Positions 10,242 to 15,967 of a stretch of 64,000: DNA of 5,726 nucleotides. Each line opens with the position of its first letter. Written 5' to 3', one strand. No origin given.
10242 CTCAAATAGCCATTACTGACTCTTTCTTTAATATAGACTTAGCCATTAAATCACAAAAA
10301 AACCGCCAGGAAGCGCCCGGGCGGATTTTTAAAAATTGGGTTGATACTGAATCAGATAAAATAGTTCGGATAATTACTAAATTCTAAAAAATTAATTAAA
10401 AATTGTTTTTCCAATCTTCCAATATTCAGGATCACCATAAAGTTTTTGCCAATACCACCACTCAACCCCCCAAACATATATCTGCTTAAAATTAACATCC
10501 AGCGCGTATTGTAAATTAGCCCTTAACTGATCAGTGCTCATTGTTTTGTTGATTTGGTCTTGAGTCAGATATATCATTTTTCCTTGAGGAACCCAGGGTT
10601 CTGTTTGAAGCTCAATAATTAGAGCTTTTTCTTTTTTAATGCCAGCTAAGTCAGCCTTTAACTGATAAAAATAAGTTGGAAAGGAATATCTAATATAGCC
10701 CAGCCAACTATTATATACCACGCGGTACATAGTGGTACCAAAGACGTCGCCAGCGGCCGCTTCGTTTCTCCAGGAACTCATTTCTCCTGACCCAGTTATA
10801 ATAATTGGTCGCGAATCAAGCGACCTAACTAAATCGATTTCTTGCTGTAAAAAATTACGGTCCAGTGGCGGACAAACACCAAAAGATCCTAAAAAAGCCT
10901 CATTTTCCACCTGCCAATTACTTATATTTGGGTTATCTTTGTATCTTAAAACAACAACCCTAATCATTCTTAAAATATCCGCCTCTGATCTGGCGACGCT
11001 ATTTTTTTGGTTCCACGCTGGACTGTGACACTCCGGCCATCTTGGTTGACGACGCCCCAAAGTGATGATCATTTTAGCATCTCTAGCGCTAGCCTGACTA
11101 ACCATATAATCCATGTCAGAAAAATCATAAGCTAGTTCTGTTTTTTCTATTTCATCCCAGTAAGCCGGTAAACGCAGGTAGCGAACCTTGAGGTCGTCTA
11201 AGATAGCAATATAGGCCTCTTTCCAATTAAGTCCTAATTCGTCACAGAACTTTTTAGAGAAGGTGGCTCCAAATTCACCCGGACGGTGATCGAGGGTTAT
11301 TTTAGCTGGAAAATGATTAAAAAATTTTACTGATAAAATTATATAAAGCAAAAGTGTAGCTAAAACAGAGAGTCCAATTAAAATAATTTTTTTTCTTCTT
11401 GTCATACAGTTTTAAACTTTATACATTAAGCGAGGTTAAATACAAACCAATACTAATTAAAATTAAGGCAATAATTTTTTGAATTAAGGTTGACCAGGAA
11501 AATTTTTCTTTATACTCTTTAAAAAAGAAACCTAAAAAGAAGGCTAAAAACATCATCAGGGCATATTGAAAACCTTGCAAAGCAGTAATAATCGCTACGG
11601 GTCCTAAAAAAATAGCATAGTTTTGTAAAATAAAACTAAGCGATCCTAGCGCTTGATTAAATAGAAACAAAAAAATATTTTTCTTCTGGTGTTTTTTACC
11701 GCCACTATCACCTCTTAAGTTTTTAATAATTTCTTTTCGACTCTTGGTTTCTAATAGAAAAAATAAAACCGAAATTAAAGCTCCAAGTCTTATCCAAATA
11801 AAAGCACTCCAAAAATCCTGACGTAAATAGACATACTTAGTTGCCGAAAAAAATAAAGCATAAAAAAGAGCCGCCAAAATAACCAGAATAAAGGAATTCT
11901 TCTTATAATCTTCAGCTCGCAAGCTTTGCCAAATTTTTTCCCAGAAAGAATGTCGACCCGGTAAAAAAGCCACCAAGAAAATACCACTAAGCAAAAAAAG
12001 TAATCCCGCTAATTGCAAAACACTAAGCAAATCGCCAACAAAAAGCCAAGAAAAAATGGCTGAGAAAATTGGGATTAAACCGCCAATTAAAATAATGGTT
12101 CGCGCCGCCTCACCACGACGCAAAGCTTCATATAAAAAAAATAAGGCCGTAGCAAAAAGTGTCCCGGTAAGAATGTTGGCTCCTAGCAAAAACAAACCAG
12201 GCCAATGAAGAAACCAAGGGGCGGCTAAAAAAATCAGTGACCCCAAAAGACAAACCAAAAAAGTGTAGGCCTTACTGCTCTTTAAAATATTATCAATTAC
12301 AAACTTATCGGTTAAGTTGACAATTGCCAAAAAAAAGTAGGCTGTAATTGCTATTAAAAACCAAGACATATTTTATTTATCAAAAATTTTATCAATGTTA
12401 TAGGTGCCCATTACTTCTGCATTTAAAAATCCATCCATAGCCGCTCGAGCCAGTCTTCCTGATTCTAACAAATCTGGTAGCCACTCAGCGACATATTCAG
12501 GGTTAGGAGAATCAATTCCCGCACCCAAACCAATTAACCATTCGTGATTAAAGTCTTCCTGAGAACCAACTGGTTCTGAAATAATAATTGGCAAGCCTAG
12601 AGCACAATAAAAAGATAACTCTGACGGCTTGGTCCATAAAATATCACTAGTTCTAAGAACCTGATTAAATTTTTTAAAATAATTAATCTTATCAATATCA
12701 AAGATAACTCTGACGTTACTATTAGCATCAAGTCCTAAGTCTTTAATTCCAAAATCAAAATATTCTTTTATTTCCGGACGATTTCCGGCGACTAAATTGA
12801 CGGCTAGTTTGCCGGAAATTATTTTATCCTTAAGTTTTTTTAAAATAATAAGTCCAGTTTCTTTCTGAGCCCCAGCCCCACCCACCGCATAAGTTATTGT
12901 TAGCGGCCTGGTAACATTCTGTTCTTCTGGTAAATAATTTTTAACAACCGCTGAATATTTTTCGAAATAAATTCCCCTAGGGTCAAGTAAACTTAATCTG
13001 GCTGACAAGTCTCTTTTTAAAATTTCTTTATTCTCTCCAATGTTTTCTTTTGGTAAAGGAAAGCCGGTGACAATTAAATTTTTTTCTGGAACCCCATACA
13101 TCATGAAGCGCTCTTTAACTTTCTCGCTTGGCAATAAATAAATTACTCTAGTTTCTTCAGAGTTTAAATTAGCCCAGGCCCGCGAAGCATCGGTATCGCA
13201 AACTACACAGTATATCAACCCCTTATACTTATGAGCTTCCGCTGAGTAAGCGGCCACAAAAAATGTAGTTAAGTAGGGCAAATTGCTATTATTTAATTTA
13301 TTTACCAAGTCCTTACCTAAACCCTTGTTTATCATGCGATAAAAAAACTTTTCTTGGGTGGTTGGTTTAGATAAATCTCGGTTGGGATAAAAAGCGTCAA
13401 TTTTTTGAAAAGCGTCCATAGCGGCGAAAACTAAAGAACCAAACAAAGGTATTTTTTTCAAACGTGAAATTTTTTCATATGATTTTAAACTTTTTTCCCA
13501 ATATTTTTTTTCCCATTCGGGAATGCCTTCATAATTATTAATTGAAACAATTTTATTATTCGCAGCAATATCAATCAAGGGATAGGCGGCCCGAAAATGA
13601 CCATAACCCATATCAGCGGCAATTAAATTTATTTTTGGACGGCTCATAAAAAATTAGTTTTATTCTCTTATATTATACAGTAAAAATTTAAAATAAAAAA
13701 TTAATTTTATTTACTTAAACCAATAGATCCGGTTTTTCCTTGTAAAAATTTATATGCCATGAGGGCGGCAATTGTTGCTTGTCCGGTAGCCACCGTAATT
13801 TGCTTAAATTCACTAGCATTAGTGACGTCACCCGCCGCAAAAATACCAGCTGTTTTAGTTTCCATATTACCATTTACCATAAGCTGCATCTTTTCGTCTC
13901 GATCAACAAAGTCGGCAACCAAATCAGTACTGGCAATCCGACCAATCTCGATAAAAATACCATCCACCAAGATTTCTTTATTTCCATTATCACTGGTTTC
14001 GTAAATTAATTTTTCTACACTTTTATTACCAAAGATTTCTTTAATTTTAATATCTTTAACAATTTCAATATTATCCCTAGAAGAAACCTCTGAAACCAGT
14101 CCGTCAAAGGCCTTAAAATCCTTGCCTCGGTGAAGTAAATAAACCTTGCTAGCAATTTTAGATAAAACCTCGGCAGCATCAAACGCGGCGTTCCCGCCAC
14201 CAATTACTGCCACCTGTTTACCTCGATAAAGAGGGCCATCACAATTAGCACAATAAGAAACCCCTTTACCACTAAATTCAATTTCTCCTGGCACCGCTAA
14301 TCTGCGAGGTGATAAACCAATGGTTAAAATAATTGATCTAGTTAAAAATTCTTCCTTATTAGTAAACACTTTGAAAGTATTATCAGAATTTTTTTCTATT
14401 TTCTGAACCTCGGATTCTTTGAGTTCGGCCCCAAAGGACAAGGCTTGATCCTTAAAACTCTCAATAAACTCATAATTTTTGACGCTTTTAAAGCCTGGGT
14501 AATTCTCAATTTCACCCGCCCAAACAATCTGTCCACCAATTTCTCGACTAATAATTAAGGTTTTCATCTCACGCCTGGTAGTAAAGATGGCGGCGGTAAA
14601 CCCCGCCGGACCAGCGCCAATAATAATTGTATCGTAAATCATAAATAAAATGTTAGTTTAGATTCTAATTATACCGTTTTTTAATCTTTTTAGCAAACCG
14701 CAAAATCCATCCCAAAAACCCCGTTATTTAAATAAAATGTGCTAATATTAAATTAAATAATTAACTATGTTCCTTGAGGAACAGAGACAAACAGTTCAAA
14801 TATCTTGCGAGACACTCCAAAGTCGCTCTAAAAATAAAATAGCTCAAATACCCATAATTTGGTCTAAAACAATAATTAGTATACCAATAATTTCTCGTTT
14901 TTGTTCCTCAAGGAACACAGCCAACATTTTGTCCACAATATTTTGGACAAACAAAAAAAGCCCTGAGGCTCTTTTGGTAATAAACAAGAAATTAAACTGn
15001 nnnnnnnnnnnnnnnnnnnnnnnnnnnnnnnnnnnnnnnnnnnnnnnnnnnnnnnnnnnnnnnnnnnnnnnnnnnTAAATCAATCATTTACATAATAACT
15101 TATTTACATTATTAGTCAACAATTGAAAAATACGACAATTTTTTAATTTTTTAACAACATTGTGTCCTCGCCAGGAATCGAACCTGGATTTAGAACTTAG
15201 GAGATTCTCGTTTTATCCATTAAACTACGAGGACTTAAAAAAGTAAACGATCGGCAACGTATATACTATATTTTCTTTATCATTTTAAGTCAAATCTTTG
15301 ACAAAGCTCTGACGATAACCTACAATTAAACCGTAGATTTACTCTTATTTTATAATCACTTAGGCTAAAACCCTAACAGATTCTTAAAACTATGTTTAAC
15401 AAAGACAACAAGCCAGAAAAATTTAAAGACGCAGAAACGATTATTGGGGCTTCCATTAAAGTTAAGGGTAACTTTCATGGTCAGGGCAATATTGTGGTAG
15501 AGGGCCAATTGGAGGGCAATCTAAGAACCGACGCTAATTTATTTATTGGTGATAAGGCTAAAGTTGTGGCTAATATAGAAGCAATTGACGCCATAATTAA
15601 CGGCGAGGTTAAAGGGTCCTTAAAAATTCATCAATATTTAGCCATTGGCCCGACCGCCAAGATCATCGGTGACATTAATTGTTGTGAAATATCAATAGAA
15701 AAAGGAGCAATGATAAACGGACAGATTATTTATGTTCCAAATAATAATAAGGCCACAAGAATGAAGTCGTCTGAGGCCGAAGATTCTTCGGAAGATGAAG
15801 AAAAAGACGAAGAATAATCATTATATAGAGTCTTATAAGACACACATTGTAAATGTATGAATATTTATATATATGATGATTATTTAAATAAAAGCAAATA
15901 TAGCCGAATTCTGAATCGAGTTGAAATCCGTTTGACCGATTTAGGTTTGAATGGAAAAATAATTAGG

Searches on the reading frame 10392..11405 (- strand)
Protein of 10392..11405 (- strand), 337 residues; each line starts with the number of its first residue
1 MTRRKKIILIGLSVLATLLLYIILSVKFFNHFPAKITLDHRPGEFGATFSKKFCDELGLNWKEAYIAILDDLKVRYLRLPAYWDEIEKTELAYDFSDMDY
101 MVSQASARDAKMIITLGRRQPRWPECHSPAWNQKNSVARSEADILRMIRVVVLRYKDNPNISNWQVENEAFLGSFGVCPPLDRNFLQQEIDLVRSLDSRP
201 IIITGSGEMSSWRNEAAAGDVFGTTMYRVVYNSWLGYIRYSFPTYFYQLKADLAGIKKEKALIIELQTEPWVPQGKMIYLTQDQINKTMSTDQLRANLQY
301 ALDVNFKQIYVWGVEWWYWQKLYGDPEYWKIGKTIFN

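Call 16: search_protein_families(library=pfam, proteins=[window:10392-11405:-], max_evalue=0.0001)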
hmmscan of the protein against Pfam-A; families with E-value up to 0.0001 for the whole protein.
window:10392-11405:- (337 aa): 1 family
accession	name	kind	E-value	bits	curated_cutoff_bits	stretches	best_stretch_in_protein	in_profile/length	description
PF02449.21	Glyco_hydro_42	-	7.6e-05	22.7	21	0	144-178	112-147/376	Beta-galactosidase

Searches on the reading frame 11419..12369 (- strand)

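Call 16: search_protein_families(library=pfam, proteins=[window:11419-12369:-], max_evalue=0.0001)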
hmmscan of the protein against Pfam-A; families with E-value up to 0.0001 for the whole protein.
window:11419-12369:- (316 aa): 1 family
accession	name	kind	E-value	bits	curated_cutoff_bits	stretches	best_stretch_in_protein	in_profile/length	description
PF00892.27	EamA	-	2.6e-13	50.9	28.2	2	2-134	2-134/135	EamA-like transporter family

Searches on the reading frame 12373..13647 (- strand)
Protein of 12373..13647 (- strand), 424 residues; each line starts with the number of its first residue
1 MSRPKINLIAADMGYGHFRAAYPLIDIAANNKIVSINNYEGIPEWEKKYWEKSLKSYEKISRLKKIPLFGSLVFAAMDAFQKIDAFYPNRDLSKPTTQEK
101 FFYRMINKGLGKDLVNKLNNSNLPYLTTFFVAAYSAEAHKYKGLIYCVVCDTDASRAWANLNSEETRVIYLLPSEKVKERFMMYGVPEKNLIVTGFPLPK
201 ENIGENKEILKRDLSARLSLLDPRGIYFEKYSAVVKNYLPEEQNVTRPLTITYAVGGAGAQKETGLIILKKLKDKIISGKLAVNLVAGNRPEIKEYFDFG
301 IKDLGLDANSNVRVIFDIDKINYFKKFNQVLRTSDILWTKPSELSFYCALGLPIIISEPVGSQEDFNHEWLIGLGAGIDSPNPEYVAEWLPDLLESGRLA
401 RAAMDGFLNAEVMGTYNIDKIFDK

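Call 16: search_protein_families(library=pfam, proteins=[window:12373-13647:-], max_evalue=0.0001)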
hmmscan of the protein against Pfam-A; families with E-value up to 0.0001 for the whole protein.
window:12373-13647:- (424 aa): 1 family
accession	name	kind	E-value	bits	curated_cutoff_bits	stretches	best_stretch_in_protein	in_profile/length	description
PF22053.2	DUF6938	-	6.7e-12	46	27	1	308-416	119-225/236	Domain of unknown function (DUF6938)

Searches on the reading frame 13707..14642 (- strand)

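Call 16: search_protein_families(library=pfam, proteins=[window:13707-14642:-], max_evalue=0.0001)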
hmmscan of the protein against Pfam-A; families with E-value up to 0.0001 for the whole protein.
window:13707-14642:- (311 aa): 9 families
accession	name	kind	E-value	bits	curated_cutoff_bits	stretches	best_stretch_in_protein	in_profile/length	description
PF07992.20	Pyr_redox_2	-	1.1e-41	143.7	26.1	1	3-289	1-291/291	Pyridine nucleotide-disulphide oxidoreductase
PF13738.12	Pyr_redox_3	-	4.2e-23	82.5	30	1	76-271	101-305/305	Pyridine nucleotide-disulphide oxidoreductase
PF00070.33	Pyr_redox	-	1.3e-10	42.1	22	1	144-213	2-78/82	Pyridine nucleotide-disulphide oxidoreductase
PF03486.20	HI0933_like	-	9.4e-09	35.5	50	0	4-43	2-43/244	HI0933-like protein Rossmann domain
PF00890.30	FAD_binding_2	-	1.3e-07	31.6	20.4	1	4-43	1-42/414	FAD binding domain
PF01134.28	GIDA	-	3.2e-07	30.2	22.1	0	4-34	1-31/391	Glucose inhibited division protein A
PF13434.12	Lys_Orn_oxgnase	-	1.9e-06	27.7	21.3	0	66-180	110-229/339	L-lysine 6-monooxygenase/L-ornithine 5-monooxygenase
PF12831.13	FAD_oxidored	-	3.7e-06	26.9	27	0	4-40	1-39/416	FAD dependent oxidoreductase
PF01946.23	Thi4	-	1e-05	25.3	26.2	0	3-38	18-56/235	Thi4 family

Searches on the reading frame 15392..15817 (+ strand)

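Call 16: search_protein_families(library=pfam, proteins=[window:15392-15817:+], max_evalue=0.0001)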
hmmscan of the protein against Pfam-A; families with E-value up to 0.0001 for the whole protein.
window:15392-15817:+ (141 aa): 1 family
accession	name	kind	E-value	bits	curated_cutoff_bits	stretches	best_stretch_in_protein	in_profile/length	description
PF04519.19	Bactofilin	-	4.2e-24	85.1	27.9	1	16-112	1-97/98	Polymer-forming cytoskeletal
